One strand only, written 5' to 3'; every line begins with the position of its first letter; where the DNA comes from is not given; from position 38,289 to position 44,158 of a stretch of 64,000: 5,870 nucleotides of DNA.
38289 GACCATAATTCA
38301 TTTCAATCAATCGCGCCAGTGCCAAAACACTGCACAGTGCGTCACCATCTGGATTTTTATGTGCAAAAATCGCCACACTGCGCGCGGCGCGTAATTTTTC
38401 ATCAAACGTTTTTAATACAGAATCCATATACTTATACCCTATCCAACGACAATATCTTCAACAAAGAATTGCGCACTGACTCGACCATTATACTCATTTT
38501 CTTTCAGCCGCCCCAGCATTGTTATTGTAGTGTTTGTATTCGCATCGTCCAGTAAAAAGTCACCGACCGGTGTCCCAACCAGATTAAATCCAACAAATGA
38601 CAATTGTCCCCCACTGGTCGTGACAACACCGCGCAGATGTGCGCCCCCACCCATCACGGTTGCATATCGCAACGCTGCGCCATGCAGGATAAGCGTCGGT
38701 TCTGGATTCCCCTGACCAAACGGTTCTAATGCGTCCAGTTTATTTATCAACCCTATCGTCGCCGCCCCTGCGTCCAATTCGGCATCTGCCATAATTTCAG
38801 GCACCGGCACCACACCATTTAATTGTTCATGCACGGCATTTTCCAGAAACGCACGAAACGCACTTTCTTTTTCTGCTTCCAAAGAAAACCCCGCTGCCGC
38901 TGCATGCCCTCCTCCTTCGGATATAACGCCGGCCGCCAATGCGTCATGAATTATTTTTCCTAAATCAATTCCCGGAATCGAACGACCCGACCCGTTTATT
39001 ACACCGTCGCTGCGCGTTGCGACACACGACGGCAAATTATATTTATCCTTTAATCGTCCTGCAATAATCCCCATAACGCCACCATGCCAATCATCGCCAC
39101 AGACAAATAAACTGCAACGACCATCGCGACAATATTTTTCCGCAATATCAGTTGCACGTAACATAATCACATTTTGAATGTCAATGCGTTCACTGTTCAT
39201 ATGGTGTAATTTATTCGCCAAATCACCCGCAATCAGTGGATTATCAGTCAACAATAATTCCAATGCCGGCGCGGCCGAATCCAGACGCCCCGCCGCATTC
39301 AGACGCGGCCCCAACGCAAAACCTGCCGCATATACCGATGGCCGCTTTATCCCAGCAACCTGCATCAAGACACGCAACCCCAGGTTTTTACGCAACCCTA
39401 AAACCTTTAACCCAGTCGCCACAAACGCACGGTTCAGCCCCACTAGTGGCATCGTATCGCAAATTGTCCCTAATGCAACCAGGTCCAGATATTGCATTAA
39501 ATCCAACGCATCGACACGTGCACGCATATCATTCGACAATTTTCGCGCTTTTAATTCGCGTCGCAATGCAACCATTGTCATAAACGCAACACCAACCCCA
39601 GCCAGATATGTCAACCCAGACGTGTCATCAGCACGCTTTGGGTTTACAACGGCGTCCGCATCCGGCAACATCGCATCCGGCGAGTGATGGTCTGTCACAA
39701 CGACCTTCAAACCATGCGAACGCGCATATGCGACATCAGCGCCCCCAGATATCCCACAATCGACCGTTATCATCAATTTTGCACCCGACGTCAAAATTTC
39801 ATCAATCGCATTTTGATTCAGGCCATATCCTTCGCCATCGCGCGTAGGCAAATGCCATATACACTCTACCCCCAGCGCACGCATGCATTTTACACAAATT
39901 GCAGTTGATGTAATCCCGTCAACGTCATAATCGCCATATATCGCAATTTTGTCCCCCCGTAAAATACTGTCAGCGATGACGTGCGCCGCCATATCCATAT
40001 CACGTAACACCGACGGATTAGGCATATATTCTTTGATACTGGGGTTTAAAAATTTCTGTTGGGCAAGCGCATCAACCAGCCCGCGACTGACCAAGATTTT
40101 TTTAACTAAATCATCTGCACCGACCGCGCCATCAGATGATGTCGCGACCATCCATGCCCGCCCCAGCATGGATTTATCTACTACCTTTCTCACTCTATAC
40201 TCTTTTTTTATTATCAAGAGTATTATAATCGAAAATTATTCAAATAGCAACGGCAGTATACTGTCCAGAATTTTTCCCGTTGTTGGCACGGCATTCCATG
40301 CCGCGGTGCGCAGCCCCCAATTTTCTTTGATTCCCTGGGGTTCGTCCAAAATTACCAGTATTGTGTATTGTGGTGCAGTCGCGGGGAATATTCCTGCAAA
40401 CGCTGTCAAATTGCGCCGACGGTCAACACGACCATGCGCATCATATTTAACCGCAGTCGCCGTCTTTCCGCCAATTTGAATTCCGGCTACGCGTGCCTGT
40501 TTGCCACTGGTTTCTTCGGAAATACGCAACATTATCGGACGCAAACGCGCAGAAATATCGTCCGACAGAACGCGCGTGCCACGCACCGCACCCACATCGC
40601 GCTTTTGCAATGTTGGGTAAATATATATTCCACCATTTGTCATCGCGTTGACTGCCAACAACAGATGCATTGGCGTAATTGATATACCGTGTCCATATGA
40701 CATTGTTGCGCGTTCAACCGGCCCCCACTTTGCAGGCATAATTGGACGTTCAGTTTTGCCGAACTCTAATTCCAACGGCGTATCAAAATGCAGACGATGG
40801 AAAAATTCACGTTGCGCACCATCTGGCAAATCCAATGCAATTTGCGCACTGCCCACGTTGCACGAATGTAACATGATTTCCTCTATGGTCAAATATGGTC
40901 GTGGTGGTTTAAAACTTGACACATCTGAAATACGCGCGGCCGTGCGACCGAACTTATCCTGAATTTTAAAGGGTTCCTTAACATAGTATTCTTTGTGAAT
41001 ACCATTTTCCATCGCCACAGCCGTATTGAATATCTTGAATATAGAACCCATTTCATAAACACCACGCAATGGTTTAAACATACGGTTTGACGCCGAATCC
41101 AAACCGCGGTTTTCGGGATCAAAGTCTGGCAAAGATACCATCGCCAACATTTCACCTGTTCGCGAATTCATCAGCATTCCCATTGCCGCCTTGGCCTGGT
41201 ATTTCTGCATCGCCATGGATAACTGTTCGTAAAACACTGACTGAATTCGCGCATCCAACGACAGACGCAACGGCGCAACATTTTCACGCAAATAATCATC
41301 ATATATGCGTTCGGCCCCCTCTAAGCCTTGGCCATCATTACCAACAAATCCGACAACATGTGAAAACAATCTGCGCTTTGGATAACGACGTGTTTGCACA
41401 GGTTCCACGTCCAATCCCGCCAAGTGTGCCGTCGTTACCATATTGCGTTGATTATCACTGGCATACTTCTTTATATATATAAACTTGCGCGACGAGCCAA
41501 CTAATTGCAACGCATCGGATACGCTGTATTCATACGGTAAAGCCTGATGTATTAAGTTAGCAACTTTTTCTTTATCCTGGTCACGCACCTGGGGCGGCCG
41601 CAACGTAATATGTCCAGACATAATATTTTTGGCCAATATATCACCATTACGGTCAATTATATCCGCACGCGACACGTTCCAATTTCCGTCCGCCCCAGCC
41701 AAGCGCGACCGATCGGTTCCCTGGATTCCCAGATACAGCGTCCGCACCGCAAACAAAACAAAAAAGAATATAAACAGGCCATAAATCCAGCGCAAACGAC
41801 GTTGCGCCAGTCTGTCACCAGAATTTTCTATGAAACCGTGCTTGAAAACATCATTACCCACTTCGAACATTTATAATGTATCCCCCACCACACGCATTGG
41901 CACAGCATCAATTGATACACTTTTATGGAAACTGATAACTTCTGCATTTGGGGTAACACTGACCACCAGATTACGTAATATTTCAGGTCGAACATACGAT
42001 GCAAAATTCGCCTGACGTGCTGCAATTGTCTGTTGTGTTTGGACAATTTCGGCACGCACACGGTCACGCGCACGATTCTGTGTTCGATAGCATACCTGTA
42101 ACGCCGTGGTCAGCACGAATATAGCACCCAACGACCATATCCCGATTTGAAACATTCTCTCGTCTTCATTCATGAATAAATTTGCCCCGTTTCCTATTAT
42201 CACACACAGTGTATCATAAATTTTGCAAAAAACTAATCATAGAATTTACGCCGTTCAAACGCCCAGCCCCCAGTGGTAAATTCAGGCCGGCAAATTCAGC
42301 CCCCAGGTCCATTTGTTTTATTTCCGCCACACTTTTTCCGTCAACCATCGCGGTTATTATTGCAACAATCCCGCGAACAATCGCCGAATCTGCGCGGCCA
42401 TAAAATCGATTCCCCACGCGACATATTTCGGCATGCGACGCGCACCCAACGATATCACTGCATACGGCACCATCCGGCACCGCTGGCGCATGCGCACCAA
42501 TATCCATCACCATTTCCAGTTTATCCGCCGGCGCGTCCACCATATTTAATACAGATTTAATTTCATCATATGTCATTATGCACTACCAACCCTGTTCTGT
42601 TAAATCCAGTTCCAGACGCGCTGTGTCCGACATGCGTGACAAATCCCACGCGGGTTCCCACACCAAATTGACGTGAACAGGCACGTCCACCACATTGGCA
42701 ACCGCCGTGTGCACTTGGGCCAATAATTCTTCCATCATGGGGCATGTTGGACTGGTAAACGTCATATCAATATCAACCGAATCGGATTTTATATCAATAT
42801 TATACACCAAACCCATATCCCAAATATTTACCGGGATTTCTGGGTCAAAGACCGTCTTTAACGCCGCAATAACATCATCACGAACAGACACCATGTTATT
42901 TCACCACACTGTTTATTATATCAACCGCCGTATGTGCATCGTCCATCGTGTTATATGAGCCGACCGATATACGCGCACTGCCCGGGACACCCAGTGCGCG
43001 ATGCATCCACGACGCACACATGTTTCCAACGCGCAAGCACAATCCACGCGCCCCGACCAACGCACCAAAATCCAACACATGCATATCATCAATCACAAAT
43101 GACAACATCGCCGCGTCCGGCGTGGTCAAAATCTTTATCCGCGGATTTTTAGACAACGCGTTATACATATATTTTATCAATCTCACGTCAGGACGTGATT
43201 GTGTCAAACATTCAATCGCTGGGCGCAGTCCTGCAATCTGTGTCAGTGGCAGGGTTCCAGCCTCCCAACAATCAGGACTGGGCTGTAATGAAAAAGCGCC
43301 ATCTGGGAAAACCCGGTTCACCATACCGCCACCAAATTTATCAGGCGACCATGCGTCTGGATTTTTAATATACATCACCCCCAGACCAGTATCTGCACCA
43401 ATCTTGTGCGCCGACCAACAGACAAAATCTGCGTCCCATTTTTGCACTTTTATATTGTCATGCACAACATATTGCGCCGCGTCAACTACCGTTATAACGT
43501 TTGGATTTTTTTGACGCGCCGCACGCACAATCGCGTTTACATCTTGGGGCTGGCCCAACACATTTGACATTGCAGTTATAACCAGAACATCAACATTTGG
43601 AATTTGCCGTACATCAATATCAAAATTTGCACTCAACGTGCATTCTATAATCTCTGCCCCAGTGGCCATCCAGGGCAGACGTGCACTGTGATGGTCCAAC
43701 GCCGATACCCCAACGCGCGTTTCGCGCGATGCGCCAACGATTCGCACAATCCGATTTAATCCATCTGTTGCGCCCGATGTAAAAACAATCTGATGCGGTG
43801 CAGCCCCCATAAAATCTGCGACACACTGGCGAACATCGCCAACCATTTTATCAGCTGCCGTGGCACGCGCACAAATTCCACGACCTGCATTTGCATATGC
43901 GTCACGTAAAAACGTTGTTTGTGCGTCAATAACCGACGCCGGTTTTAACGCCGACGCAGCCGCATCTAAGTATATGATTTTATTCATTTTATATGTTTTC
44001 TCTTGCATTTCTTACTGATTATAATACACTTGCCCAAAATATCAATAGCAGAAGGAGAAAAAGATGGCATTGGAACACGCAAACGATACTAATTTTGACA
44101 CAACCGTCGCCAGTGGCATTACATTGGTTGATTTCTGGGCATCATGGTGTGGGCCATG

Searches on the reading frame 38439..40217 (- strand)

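Call 42: search_protein_families(library=pfam, proteins=[window:38439-40217:-], max_evalue=0.001)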
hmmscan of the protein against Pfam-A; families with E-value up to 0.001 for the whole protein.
window:38439-40217:- (592 aa): 3 families
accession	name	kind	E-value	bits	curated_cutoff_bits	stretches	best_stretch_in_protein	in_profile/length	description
PF01368.27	DHH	-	5.3e-23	82.1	28.1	1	90-227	1-104/125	DHH family, N-terminal domain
PF17768.7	RecJ_OB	-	7.1e-20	71.5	27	1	478-588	2-107/107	RecJ OB domain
PF02272.25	DHHA1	-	5.2e-15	56.2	25.9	1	373-463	9-101/102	DHHA1 domain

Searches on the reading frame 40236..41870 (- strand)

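Call 42: search_protein_families(library=pfam, proteins=[window:40236-41870:-], max_evalue=0.001)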
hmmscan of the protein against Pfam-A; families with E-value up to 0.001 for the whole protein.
window:40236-41870:- (544 aa): 2 families
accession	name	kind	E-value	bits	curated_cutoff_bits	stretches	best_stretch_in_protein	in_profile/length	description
PF00905.27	Transpeptidase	-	8.9e-46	156.9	22.1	1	232-522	4-289/299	Penicillin binding protein transpeptidase domain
PF03717.20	PBP_dimer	-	3e-13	51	24.4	1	66-179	4-126/180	Penicillin-binding Protein dimerisation domain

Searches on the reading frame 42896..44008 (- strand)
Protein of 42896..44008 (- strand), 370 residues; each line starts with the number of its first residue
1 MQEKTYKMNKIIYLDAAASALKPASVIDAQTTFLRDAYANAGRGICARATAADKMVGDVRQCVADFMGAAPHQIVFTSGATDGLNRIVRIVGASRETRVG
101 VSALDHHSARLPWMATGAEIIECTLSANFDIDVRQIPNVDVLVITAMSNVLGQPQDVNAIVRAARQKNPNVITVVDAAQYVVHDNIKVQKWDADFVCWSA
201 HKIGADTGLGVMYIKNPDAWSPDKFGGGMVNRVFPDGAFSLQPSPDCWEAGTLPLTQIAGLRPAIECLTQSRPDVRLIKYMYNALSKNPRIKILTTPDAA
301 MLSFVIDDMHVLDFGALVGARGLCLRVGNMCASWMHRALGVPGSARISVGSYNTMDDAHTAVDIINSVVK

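Call 43: search_protein_families(library=pfam, proteins=[window:42896-44008:-], max_evalue=0.001)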
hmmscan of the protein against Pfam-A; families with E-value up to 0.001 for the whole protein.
window:42896-44008:- (370 aa): 2 families
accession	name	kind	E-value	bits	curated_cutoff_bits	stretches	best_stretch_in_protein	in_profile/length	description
PF00266.25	Aminotran_5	-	2.1e-72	244.6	21.5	1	12-357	1-367/371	Aminotransferase class-V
PF00155.27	Aminotran_1_2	-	2.2e-05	24.2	19.7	1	58-178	46-187/361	Aminotransferase class I and II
